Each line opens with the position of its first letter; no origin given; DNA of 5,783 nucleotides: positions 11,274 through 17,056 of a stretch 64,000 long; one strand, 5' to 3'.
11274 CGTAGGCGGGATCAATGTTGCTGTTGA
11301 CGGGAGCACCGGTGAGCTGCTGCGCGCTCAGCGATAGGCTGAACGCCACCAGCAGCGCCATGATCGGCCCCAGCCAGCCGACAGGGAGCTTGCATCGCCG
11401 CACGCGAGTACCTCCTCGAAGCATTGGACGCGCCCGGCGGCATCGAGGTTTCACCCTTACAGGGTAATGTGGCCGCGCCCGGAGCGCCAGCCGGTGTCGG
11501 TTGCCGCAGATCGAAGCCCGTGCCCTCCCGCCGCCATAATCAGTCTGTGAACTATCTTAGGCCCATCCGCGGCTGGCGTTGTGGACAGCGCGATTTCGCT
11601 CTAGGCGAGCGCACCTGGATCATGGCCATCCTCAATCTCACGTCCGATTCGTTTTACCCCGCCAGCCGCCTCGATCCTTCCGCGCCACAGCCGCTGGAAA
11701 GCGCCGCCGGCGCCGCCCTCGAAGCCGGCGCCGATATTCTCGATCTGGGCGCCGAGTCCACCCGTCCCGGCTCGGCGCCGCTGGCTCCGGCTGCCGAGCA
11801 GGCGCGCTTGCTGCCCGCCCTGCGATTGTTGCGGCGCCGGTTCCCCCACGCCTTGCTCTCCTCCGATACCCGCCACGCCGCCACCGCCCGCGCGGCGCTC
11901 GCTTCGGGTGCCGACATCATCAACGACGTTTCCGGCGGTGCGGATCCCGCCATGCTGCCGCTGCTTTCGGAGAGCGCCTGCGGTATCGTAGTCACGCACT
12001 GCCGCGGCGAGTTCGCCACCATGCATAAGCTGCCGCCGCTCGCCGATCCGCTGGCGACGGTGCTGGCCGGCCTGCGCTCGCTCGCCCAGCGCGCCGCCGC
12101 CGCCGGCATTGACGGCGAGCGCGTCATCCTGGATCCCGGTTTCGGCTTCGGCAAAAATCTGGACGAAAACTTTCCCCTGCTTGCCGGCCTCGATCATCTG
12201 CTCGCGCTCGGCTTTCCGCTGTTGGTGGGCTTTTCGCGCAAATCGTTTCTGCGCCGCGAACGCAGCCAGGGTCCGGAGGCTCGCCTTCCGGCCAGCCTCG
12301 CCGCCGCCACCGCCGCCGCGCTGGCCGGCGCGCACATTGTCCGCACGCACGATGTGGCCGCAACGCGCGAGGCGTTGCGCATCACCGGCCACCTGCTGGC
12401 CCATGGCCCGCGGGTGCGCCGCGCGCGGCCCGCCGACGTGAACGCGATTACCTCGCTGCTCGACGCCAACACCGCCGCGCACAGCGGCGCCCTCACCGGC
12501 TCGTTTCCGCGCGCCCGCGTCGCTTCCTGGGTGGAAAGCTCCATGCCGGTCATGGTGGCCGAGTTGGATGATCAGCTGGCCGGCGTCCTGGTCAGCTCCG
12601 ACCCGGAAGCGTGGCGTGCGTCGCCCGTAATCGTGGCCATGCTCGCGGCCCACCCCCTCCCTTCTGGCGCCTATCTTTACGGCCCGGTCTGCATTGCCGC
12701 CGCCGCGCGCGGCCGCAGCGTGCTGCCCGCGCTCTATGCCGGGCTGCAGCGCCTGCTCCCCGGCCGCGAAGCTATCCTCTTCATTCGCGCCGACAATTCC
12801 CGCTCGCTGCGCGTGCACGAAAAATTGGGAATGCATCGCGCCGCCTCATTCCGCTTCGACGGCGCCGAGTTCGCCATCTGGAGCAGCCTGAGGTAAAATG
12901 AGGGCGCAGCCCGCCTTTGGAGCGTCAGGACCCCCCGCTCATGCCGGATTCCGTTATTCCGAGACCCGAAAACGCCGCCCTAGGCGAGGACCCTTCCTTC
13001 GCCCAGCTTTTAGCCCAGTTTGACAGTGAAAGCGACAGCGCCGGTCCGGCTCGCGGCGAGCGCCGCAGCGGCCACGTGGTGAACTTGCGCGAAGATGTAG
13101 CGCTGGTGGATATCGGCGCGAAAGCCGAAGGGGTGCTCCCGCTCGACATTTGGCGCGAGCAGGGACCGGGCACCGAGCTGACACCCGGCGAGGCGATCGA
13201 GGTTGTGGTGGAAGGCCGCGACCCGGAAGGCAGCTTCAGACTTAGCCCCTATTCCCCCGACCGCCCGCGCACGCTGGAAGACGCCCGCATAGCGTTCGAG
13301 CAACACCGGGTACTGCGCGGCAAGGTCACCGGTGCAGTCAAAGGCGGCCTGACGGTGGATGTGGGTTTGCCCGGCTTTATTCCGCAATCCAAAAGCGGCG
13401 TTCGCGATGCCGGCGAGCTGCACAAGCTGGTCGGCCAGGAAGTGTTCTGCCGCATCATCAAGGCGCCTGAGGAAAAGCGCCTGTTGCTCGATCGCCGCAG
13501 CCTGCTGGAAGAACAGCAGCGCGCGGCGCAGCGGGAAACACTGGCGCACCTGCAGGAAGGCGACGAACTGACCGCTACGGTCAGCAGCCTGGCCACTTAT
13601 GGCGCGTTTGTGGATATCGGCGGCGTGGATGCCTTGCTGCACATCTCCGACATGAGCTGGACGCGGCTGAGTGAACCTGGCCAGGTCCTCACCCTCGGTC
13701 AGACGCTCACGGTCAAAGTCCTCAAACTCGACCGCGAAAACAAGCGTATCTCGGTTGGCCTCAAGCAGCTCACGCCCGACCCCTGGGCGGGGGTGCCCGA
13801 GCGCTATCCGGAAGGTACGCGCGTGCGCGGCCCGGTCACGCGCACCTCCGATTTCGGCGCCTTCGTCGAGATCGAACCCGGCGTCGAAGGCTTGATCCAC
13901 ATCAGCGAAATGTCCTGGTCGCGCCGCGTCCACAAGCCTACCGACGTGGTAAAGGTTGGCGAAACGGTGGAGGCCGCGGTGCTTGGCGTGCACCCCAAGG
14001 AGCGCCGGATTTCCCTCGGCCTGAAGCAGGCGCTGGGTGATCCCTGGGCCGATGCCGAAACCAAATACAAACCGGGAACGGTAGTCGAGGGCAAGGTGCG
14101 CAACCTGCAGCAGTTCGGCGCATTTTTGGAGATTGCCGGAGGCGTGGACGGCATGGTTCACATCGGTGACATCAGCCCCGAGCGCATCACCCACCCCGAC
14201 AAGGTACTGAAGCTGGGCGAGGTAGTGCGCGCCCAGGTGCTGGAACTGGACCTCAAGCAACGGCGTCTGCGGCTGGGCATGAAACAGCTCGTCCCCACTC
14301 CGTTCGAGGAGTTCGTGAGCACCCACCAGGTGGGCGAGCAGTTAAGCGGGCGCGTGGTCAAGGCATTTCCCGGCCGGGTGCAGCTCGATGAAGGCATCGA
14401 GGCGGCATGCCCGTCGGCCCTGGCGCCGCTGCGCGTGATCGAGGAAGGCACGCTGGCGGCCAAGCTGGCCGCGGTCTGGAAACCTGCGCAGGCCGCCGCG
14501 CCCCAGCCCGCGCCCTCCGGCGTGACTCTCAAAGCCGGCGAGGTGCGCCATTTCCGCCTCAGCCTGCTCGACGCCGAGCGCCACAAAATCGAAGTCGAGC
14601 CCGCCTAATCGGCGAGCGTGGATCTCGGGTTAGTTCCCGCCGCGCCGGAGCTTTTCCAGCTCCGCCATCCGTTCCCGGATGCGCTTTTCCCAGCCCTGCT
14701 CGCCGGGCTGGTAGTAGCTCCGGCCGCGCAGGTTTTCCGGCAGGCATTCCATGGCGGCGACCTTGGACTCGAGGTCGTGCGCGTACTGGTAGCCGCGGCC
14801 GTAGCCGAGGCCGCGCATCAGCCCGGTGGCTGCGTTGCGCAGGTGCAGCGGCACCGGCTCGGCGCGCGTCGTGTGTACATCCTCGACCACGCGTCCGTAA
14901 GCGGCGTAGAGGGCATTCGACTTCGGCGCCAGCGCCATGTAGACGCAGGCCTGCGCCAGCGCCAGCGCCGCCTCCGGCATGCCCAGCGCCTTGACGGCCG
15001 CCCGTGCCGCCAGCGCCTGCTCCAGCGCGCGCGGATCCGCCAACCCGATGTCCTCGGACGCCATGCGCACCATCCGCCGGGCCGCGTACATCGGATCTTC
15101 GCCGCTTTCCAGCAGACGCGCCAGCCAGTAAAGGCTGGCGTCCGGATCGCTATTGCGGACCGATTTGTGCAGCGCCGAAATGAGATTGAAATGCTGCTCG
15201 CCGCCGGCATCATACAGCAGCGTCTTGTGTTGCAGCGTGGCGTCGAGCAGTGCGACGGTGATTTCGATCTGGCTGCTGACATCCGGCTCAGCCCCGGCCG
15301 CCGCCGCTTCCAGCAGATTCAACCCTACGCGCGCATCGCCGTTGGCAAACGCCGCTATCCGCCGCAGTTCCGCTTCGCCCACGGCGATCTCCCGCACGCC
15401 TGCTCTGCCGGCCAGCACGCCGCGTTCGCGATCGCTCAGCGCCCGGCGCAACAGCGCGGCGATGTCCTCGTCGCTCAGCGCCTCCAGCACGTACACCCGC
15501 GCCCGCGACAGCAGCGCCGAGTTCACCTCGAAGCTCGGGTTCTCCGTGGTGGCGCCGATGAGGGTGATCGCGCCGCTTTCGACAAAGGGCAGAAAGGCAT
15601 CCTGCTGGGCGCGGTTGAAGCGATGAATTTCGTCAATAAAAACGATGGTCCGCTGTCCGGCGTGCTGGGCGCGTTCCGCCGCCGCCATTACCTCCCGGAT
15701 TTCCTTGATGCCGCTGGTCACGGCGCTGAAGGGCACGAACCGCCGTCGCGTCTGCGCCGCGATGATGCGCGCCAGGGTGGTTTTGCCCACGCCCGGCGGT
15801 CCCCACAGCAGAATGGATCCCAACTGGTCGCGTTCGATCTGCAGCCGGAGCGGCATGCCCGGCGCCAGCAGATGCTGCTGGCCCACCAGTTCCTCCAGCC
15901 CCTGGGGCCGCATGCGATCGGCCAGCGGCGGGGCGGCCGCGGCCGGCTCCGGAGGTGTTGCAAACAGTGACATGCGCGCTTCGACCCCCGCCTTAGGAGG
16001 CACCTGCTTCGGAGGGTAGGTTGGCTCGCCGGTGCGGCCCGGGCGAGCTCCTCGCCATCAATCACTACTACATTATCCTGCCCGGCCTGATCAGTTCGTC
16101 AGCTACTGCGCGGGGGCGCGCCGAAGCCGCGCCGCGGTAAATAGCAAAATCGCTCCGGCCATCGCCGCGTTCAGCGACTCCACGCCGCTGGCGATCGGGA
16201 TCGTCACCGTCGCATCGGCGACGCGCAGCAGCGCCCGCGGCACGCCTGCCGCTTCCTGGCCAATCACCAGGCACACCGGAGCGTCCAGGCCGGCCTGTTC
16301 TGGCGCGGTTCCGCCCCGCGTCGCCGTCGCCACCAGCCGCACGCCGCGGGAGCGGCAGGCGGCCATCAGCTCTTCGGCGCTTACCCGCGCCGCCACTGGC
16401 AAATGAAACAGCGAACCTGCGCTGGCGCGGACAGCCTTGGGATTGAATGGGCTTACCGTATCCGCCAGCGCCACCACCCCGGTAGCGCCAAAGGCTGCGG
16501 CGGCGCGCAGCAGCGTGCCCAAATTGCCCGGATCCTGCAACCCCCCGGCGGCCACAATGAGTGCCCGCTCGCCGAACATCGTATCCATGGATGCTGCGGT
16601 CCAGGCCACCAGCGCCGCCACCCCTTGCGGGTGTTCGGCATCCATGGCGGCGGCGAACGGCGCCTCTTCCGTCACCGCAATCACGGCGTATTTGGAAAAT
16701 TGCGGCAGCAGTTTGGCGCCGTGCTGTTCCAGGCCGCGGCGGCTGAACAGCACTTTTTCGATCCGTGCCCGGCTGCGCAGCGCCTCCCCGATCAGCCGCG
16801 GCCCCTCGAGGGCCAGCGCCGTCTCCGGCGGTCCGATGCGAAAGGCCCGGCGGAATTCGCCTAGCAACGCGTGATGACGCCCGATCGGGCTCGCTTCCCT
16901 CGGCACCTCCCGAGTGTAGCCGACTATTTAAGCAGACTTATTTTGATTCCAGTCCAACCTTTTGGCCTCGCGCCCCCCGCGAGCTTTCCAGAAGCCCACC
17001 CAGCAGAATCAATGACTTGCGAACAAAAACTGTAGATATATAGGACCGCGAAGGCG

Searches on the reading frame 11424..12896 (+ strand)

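Call 51: search_protein_families(library=pfam, proteins=[window:11424-12896:+], max_evalue=0.0001)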
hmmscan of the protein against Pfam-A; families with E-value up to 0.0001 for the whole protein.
window:11424-12896:+ (490 aa): 1 family
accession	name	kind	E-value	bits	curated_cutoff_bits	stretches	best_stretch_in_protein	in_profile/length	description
PF00809.28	Pterin_bind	-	1.8e-60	205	25.5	1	67-309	1-244/244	Pterin binding enzyme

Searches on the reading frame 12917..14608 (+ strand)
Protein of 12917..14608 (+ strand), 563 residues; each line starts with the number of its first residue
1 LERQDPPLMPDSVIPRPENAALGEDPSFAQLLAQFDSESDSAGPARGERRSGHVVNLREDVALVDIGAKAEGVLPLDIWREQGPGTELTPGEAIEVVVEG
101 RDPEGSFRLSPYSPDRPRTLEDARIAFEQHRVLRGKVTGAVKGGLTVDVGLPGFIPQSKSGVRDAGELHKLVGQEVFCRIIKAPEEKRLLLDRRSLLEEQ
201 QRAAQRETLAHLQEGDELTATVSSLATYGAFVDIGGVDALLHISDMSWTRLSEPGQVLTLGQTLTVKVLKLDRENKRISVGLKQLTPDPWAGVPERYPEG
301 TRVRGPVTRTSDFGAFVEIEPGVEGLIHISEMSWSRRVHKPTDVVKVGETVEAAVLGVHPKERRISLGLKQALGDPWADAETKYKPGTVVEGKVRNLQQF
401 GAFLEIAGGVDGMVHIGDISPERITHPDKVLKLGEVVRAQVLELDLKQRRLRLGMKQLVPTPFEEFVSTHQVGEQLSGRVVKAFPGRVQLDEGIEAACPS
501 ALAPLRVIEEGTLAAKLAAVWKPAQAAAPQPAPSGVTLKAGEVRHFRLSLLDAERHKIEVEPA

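Call 51: search_protein_families(library=pfam, proteins=[window:12917-14608:+], max_evalue=0.0001)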
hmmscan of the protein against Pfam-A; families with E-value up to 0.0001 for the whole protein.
window:12917-14608:+ (563 aa): 4 families
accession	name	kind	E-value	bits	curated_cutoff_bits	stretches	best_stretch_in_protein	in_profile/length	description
PF00575.29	S1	-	2.2e-71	236.6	22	3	298-370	3-74/74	S1 RNA binding domain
PF23459.1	S1_RRP5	-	1.4e-23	83.7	27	2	384-453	1-70/72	RRP5 S1 domain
PF21710.3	Spt6_S1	-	1.1e-09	38.9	27.5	0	307-369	24-86/91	Spt6, S1/OB domain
PF13509.12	S1_2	-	1.4e-06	28.7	21.8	0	300-333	2-35/61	S1 domain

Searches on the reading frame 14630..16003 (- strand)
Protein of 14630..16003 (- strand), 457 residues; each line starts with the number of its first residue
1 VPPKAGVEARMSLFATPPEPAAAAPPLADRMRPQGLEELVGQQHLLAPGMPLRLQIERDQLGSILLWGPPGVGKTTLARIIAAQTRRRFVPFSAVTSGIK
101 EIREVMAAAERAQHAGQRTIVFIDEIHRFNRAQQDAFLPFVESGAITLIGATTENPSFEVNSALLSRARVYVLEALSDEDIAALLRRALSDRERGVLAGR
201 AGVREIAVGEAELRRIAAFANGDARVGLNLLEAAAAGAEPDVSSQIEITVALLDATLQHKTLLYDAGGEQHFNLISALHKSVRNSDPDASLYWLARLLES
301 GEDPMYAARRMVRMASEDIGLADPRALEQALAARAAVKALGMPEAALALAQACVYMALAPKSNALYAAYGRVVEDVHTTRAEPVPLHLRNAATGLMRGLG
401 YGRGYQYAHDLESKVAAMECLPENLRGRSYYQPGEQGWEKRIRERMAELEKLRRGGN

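Call 51: search_protein_families(library=pfam, proteins=[window:14630-16003:-], max_evalue=0.0001)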
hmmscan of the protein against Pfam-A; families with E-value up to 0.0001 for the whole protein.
window:14630-16003:- (457 aa): 12 families
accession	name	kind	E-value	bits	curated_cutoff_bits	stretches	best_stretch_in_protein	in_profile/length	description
PF12002.13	MgsA_C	-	2.7e-66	223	27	1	284-449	1-166/167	MgsA AAA+ ATPase C terminal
PF16193.11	AAA_assoc_2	-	1.3e-22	80.2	34.3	1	205-283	4-81/81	AAA C-terminal domain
PF00004.35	AAA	-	3.2e-17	63.6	21.2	1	64-169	1-124/131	ATPase family associated with various cellular activities (AAA)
PF05496.18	RuvB_N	-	4.5e-14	53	27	1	31-149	1-116/159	Holliday junction DNA helicase RuvB P-loop domain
PF13191.12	AAA_16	-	3.4e-07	31.4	32.6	0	56-88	19-51/167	AAA ATPase domain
PF07728.20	AAA_5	-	3.4e-07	30.8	22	1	64-152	2-101/139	AAA domain (dynein-related subfamily)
PF00158.32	Sigma54_activat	-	6.3e-07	29.7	20.2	0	63-155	24-131/168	Sigma-54 interaction domain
PF13401.12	AAA_22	-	2.4e-06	28.3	27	0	62-94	6-41/130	AAA domain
PF20720.3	nSTAND3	-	2.8e-06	27.6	27.2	1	62-126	18-74/155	Novel STAND NTPase 3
PF13173.12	AAA_14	-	6.3e-06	26.7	27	1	64-177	5-124/129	AAA domain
PF07724.20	AAA_2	-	7.4e-06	26.5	27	1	60-147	2-105/166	AAA domain (Cdc48 subfamily)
PF22703.2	Cdc6_lid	-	4.1e-05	23.8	27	1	203-247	12-59/68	Cdc6 AAA+ ATPase-type lid domain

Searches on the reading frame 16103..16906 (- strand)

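Call 31: search_protein_families(library=pfam, proteins=[window:16103-16906:-], max_evalue=0.01)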
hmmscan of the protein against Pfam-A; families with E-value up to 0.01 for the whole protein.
window:16103-16906:- (267 aa): 3 families
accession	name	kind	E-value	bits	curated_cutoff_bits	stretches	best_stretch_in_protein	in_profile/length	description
PF00588.24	SpoU_methylase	-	4.4e-35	121.3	29.7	1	116-256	2-142/142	SpoU rRNA Methylase family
PF22435.1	MRM3-like_sub_bind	-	1.2e-06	29.2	27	1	32-98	23-84/84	MRM3-like substrate binding domain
PF08032.17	SpoU_sub_bind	-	0.00025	21.7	22.8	1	33-100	2-70/76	RNA 2'-O ribose methyltransferase substrate binding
